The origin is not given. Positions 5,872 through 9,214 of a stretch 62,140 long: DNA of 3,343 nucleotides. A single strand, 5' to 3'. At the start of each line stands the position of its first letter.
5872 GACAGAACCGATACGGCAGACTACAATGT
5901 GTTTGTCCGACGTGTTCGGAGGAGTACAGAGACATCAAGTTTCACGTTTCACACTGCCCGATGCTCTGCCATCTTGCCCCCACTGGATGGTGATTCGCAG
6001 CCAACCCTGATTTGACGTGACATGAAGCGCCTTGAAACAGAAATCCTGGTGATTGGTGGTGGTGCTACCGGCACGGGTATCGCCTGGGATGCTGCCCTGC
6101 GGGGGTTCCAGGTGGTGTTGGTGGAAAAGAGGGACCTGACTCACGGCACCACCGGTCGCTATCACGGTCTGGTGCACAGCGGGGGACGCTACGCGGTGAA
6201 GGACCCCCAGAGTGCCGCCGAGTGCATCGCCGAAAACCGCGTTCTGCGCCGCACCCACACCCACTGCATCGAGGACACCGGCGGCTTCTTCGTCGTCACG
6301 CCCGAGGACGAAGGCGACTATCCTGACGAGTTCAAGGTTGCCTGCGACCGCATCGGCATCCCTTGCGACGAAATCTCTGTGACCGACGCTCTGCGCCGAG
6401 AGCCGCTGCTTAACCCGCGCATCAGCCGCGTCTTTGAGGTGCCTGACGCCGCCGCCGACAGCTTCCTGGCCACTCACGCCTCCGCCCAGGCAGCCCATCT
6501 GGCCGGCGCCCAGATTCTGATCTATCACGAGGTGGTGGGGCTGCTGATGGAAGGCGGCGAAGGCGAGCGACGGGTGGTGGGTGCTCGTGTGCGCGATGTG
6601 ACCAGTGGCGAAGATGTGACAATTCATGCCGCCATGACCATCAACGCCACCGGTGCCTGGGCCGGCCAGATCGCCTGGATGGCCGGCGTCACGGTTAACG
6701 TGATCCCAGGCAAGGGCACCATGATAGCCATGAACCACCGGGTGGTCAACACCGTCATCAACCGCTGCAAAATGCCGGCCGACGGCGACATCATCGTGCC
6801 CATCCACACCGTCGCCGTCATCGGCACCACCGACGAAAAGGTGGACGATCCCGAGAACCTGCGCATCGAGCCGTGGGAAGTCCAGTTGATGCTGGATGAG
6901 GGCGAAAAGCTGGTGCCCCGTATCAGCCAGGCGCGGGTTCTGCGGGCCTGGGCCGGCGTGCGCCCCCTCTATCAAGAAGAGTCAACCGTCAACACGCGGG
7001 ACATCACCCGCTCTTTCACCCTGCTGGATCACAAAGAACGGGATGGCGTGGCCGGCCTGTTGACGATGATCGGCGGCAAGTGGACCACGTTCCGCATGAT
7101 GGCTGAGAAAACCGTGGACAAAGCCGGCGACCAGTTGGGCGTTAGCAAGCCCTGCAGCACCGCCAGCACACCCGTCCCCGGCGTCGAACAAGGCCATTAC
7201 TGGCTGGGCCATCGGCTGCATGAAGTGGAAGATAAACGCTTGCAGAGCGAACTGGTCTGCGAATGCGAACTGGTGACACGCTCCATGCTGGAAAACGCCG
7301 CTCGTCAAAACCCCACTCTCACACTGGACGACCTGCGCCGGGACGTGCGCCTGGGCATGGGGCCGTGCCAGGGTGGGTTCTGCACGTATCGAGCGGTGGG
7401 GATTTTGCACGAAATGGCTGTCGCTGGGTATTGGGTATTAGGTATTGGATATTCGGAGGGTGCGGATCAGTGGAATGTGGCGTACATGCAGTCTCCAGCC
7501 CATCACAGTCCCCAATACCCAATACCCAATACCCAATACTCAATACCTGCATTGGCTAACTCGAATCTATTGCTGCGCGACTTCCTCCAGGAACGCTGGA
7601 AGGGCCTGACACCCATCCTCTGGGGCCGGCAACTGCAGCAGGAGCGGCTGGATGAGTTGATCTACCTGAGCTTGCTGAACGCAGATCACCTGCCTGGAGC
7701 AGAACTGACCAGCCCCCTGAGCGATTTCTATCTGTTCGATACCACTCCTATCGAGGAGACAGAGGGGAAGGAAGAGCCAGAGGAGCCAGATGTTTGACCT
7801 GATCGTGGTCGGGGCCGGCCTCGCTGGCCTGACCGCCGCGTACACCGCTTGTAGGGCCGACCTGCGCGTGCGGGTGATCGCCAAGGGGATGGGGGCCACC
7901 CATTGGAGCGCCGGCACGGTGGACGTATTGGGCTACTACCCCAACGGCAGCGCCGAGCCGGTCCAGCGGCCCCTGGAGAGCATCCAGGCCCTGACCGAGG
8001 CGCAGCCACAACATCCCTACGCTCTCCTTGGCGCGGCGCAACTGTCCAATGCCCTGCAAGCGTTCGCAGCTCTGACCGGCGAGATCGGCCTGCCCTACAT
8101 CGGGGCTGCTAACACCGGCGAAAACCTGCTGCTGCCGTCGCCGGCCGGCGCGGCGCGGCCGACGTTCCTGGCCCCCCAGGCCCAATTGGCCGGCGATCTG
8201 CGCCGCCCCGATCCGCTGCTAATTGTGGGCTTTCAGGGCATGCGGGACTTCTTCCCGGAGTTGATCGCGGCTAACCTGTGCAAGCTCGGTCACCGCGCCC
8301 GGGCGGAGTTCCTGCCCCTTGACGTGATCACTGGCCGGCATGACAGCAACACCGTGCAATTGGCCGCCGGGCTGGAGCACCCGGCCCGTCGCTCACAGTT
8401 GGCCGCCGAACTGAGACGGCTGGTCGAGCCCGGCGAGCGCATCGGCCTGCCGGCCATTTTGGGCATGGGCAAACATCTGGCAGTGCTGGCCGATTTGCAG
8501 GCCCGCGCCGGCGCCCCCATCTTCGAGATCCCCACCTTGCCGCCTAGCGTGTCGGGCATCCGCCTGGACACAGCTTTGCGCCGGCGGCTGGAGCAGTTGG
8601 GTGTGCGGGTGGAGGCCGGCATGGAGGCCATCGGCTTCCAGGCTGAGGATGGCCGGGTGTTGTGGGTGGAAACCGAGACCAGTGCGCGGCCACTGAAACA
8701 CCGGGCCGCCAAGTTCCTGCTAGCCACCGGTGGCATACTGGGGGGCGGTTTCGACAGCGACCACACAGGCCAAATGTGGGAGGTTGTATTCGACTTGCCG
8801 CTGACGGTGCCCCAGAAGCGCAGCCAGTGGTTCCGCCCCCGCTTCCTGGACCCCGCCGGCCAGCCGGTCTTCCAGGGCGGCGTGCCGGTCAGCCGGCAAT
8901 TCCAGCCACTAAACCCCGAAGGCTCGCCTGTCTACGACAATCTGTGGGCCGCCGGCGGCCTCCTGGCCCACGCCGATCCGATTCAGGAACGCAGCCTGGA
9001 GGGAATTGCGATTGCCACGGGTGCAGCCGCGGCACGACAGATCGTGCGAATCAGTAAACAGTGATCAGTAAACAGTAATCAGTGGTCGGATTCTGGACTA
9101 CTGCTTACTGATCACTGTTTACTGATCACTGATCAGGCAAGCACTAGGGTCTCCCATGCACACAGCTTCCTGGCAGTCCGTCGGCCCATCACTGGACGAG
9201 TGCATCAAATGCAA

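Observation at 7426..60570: More than 20 loci carry hairpin or array elements built from degenerate tandem short units (mostly 7 nt), in at least nine unrelated sequence families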

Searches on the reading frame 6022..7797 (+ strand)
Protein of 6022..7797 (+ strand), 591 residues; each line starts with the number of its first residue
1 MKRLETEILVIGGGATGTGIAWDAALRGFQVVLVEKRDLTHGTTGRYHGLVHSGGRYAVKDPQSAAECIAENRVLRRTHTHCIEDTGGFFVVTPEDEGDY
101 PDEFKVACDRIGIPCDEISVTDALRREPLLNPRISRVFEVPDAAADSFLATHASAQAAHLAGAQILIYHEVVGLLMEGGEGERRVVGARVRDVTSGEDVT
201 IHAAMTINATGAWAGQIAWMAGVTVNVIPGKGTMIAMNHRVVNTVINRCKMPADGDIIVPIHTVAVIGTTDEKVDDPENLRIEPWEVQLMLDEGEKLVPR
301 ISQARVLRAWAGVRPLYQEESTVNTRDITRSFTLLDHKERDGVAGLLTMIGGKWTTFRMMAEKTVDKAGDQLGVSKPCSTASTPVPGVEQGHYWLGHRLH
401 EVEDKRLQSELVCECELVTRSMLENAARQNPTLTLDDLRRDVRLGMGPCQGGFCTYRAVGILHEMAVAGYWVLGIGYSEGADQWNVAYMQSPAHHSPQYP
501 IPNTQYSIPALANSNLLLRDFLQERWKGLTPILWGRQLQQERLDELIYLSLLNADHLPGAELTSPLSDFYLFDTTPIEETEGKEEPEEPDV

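Call 9: search_protein_families(library=pfam, proteins=[window:6022-7797:+])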
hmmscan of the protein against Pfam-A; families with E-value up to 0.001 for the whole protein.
window:6022-7797:+ (591 aa): 6 families
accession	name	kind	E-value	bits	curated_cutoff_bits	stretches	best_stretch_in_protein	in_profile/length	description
PF01266.30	DAO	-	1.7e-46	159.8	27.9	1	8-355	2-350/353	FAD dependent oxidoreductase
PF12831.13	FAD_oxidored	-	8.5e-10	38.9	27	1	151-227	91-159/416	FAD dependent oxidoreductase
PF00890.30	FAD_binding_2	-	3e-09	37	20.4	1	154-240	148-237/414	FAD binding domain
PF04324.20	Fer2_BFD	-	3e-08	34.3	26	1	411-464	1-50/50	BFD-like [2Fe-2S] binding domain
PF13450.12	NAD_binding_8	-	4.9e-05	24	21.9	1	10-55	1-48/68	NAD(P)-binding Rossmann-like domain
PF01494.25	FAD_binding_3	-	0.00011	21.9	22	1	5-224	1-170/349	FAD binding domain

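Call 51: search_protein_families(library=ncbifam, proteins=[window:6022-7797:+], max_evalue=0.001)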
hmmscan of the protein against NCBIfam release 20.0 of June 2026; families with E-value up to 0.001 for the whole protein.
window:6022-7797:+ (591 aa): 25 families
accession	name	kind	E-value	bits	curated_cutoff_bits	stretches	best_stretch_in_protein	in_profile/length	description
TIGR03377.1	glycerol3P_GlpA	equivalog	8e-188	625.3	552.8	2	8-467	2-478/530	anaerobic glycerol-3-phosphate dehydrogenase subunit GlpA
NF008313.0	PRK11101.1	equivalog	2.3e-153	511.7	425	3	2-390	5-391/548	anaerobic glycerol-3-phosphate dehydrogenase subunit A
NF008899.0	PRK12266.1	equivalog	1.9e-43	148.7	360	2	127-393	134-400/508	glycerol-3-phosphate dehydrogenase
NF009906.0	PRK13369.1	equivalog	9.4e-37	126.7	352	1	5-391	6-397/502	glycerol-3-phosphate dehydrogenase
NF033461.1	glycerol3P_ox_1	equivalog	2.6e-24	85.5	840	2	2-80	15-94/607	type 1 glycerol-3-phosphate oxidase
TIGR02352.1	thiamin_ThiO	equivalog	1.6e-15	57.1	250.8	2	86-320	88-309/351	glycine oxidase ThiO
NF033460.1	glycerol3P_ox_II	equivalog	2.1e-10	40.3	460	1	122-321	125-322/361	type 2 glycerol-3-phosphate oxidase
NF008726.1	PRK11728.1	equivalog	1.8e-08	33.7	299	1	7-240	2-230/389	L-2-hydroxyglutarate oxidase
TIGR03364.1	HpnW_proposed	hypoth_equivalog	3.4e-07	29.7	285.1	1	7-107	2-102/365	TIGR03364 family FAD-dependent oxidoreductase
NF041160.1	DGGPL_Thplmales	equivalog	2.7e-06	26.6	780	0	152-244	106-190/396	digeranylgeranylglycerophospholipid reductase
NF050086.1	pipecolate_AmaA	exception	5.7e-06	25.2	600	1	4-55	24-75/425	L-pipecolate oxidase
NF008425.0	PRK11259.1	equivalog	8.6e-06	24.9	257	1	5-219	4-210/377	N-methyl-L-tryptophan oxidase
NF009074.0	PRK12409.1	equivalog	9.7e-06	25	494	0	137-317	186-363/410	D-amino acid dehydrogenase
NF004789.0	PRK06134.1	subfamily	2.7e-05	22.9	747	1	3-51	10-58/581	FAD-dependent oxidoreductase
NF041080.1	DGGGPL_reductase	equivalog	3e-05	23.1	580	0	7-38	3-34/447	digeranylgeranylglycerophospholipid reductase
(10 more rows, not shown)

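Call 54: find_homologous_proteins(query=window:6022-7797:+, max_evalue=1e-30)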
Query window:6022-7797:+ (591 aa): 7613 proteins with E <= 1e-30 among 8000 candidates; the best 120 are listed.
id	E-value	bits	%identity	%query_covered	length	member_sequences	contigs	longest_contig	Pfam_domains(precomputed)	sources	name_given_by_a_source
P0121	0.0e+0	1369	100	100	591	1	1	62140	PF01266.31,PF00890.31,PF04324.21,PF12831.14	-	-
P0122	0.0e+0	1123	84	97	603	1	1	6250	PF01266.31,PF00890.31,PF04324.21,PF12831.14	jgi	jgi:glycerol-3-phosphate dehydrogenase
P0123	0.0e+0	1042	77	98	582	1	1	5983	PF01266.31,PF00890.31,PF04324.21,PF12831.14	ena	-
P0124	0.0e+0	1030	77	98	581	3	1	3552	PF01266.31,PF00890.31,PF12831.14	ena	-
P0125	0.0e+0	1028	77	98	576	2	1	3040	PF01266.31,PF00890.31,PF04324.21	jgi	-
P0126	0.0e+0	1027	78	99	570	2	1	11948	PF01266.31,PF00890.31,PF04324.21,PF01494.26,PF12831.14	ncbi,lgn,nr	ncbi:MAG: Anaerobic glycerol-3-phosphate dehydrogenase subunit A [Anaerolineales bacterium]|nr:Anaer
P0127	0.0e+0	1025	75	98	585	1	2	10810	PF01266.31,PF00890.31,PF04324.21,PF01494.26,PF12831.14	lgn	-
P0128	0.0e+0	1024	78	97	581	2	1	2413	PF01266.31,PF00890.31,PF04324.21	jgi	-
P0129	0.0e+0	1023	77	97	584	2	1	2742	PF01266.31,PF00890.31,PF04324.21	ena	-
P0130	0.0e+0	1022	77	98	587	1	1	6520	PF01266.31,PF00890.31,PF04324.21,PF12831.14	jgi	jgi:glycerol-3-phosphate dehydrogenase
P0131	0.0e+0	1020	78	96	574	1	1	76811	PF01266.31,PF00890.31,PF04324.21,PF12831.14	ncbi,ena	-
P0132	0.0e+0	1018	76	98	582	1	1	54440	PF01266.31,PF00890.31,PF04324.21,PF12831.14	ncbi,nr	ncbi:MAG: anaerobic glycerol-3-phosphate dehydrogenase subunit GlpA [Chloroflexota bacterium]|nr:ana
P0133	0.0e+0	1017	75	99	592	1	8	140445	PF01266.31,PF00890.31,PF07992.21,PF04324.21,PF12831.14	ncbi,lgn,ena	-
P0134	0.0e+0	1017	75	98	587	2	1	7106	PF01266.31,PF00890.31,PF04324.21,PF12831.14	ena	-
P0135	0.0e+0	1016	73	99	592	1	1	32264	PF01266.31,PF13450.13,PF00890.31,PF04324.21,PF12831.14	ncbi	-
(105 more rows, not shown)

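Call 56: find_encoding_contigs(protein=P0122, flank=10000, max_places=3)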
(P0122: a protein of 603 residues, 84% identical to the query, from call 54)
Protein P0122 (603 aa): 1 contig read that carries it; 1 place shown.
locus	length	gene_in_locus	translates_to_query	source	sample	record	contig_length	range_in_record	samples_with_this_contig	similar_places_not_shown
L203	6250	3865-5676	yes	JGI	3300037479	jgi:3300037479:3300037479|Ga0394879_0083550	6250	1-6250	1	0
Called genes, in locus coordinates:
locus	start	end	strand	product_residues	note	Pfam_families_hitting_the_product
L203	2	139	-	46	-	?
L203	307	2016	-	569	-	PF02129:Peptidase_S15, PF08530:PepX_C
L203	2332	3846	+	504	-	PF00370:FGGY_N, PF02782:FGGY_C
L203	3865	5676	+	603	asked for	PF00890:FAD_binding_2 (faint), PF01266:DAO, PF12831:FAD_oxidored (faint), PF04324:Fer2_BFD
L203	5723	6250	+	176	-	?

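Call 59: find_encoding_contigs(protein=P0131, flank=10000, max_places=2)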
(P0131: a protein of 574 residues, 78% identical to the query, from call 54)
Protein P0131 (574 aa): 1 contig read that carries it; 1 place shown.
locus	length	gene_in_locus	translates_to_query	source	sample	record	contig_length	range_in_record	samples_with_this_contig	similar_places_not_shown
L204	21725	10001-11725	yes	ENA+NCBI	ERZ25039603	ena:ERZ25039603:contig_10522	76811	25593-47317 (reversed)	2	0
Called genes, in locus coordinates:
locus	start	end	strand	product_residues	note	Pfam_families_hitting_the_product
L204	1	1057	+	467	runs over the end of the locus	PF12390:Se-cys_synth_N, PF03841:SelA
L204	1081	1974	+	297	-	PF08240:ADH_N, PF01262:AlaDh_PNT_C (weak), PF00107:ADH_zinc_N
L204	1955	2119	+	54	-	-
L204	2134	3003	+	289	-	PF03848:TehB, PF05175:MTS (weak), PF13847:Methyltransf_31, PF08241:Methyltransf_11, PF08242:Methyltransf_12, PF13649:Methyltransf_25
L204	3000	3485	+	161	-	PF03061:4HBT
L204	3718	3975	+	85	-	PF00887:ACBP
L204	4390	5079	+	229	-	PF02517:Rce1-like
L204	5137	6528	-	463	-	PF04326:SLFN_AlbA_2, PF13749:HATPase_c_4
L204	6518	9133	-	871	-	PF00521:DNA_topoisoIV, PF03989:DNA_gyraseA_C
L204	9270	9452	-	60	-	-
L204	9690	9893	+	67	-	-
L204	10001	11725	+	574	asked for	PF00890:FAD_binding_2 (faint), PF01266:DAO, PF12831:FAD_oxidored (faint), PF04324:Fer2_BFD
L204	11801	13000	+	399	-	PF00890:FAD_binding_2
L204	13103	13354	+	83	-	PF02604:PhdYeFM_antitox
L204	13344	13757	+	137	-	PF05016:ParE_toxin (weak)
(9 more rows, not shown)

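Call 60: find_encoding_contigs(protein=P0123, flank=10000, max_places=2)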
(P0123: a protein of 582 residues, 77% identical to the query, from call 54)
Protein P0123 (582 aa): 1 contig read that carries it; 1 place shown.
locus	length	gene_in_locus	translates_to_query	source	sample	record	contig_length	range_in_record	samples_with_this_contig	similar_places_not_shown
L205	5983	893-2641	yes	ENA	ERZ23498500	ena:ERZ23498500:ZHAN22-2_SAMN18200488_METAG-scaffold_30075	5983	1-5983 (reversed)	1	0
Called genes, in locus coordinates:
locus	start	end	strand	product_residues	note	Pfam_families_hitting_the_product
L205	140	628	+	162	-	PF00583:Acetyltransf_1, PF13673:Acetyltransf_10, PF13508:Acetyltransf_7, PF14542:Acetyltransf_CG (weak)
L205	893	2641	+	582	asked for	PF00890:FAD_binding_2 (faint), PF01266:DAO, PF12831:FAD_oxidored (faint), PF04324:Fer2_BFD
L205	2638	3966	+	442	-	PF00890:FAD_binding_2, PF01266:DAO (weak), PF03486:HI0933_like (faint), PF12831:FAD_oxidored (faint)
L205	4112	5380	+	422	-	PF00037:Fer4 (faint), PF13183:Fer4_8, PF13237:Fer4_10 (faint), PF14697:Fer4_21 (faint), PF12838:Fer4_7 (weak), PF13187:Fer4_9 (faint), PF13534:Fer4_17 (weak), PF02754:CCG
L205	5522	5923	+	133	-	PF05597:Phasin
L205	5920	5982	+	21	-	?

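Call 61: find_encoding_contigs(protein=P0126, flank=10000, max_places=2)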
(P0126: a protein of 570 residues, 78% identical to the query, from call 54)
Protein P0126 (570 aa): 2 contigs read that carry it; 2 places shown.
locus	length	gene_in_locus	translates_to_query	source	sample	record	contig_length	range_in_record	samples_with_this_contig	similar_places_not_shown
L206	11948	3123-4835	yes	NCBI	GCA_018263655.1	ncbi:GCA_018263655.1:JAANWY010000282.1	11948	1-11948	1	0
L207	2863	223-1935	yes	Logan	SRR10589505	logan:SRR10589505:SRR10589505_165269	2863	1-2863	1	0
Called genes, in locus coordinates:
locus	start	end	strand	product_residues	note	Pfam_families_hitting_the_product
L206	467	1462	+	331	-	PF03009:GDPD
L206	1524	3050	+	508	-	PF00370:FGGY_N, PF02782:FGGY_C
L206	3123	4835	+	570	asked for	PF00890:FAD_binding_2 (faint), PF01266:DAO, PF01494:FAD_binding_3 (faint), PF12831:FAD_oxidored (faint), PF04324:Fer2_BFD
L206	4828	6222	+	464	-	PF00890:FAD_binding_2, PF01266:DAO, PF07992:Pyr_redox_2 (faint)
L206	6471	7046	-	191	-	PF00578:AhpC-TSA, PF08534:Redoxin (weak), PF00462:Glutaredoxin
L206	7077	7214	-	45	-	PF00578:AhpC-TSA, PF08534:Redoxin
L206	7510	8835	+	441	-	PF00037:Fer4 (faint), PF13183:Fer4_8, PF13237:Fer4_10 (faint), PF14697:Fer4_21 (faint), PF12838:Fer4_7 (weak), PF13534:Fer4_17 (weak), PF02754:CCG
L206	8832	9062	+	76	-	-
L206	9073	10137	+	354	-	PF02558:ApbA, PF08546:ApbA_C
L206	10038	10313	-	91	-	-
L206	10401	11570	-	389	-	PF03979:Sigma70_r1_1, PF00140:Sigma70_r1_2, PF04542:Sigma70_r2, PF04539:Sigma70_r3, PF04545:Sigma70_r4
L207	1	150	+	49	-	?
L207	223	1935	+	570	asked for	PF00890:FAD_binding_2 (faint), PF01266:DAO, PF01494:FAD_binding_3 (faint), PF12831:FAD_oxidored (faint), PF04324:Fer2_BFD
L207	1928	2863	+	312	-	?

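Call 62: find_encoding_contigs(protein=P0133, flank=10000, max_places=2)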
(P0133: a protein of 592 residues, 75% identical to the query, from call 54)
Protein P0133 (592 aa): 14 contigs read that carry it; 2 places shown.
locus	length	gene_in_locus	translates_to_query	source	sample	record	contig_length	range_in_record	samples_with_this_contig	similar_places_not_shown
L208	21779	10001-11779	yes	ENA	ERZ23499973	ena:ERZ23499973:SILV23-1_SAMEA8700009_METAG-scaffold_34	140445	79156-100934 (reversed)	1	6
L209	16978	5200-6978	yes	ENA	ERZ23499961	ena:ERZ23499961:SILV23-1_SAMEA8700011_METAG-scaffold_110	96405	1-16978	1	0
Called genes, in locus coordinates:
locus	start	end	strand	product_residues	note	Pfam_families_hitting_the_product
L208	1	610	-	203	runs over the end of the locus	PF01725:Ham1p_like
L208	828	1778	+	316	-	PF13793:Pribosyltran_N, PF00156:Pribosyltran, PF14572:Pribosyl_synth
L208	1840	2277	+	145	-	PF04519:Bactofilin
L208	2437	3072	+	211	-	PF02660:G3P_acyltransf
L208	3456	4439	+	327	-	PF02733:Dak1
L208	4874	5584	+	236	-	PF02734:Dak2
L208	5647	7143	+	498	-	PF00370:FGGY_N, PF02782:FGGY_C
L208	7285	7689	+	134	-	PF03610:EIIA-man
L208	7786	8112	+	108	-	PF00381:PTS-HPr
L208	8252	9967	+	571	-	PF05524:PEP-utilisers_N, PF00391:PEP-utilizers, PF02896:PEP-utilizers_C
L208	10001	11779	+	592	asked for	PF00890:FAD_binding_2, PF01266:DAO, PF07992:Pyr_redox_2 (faint), PF12831:FAD_oxidored, PF04324:Fer2_BFD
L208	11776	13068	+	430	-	PF00890:FAD_binding_2, PF01266:DAO (weak), PF03486:HI0933_like (faint)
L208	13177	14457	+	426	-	PF00037:Fer4 (faint), PF13183:Fer4_8, PF13237:Fer4_10 (faint), PF14697:Fer4_21 (faint), PF12838:Fer4_7 (weak), PF13534:Fer4_17 (weak), PF02754:CCG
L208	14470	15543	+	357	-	PF02558:ApbA, PF08546:ApbA_C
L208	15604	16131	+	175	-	PF01965:DJ-1_PfpI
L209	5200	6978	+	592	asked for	PF00890:FAD_binding_2, PF01266:DAO, PF07992:Pyr_redox_2 (faint), PF12831:FAD_oxidored, PF04324:Fer2_BFD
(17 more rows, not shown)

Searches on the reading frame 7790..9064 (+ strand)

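Call 9: search_protein_families(library=pfam, proteins=[window:7790-9064:+])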
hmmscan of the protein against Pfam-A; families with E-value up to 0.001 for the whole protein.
window:7790-9064:+ (424 aa): 8 families
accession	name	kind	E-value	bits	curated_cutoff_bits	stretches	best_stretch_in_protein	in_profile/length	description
PF00890.30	FAD_binding_2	-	1.8e-44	153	20.4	1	3-399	1-407/414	FAD binding domain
PF01266.30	DAO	-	1e-10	42.1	27.9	1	3-316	1-205/353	FAD dependent oxidoreductase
PF03486.20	HI0933_like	-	4.2e-06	26.8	50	0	3-33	2-32/244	HI0933-like protein Rossmann domain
PF13450.12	NAD_binding_8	-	5e-05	23.9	21.9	1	6-32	1-27/68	NAD(P)-binding Rossmann-like domain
PF07992.20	Pyr_redox_2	-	7.3e-05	22.8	26.1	1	2-33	1-33/291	Pyridine nucleotide-disulphide oxidoreductase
PF12831.13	FAD_oxidored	-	9.3e-05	22.3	27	0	3-32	1-30/416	FAD dependent oxidoreductase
PF01946.23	Thi4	-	0.00023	20.9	26.2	1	3-42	19-61/235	Thi4 family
PF01134.28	GIDA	-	0.0007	19.2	22.1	0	3-33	1-31/391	Glucose inhibited division protein A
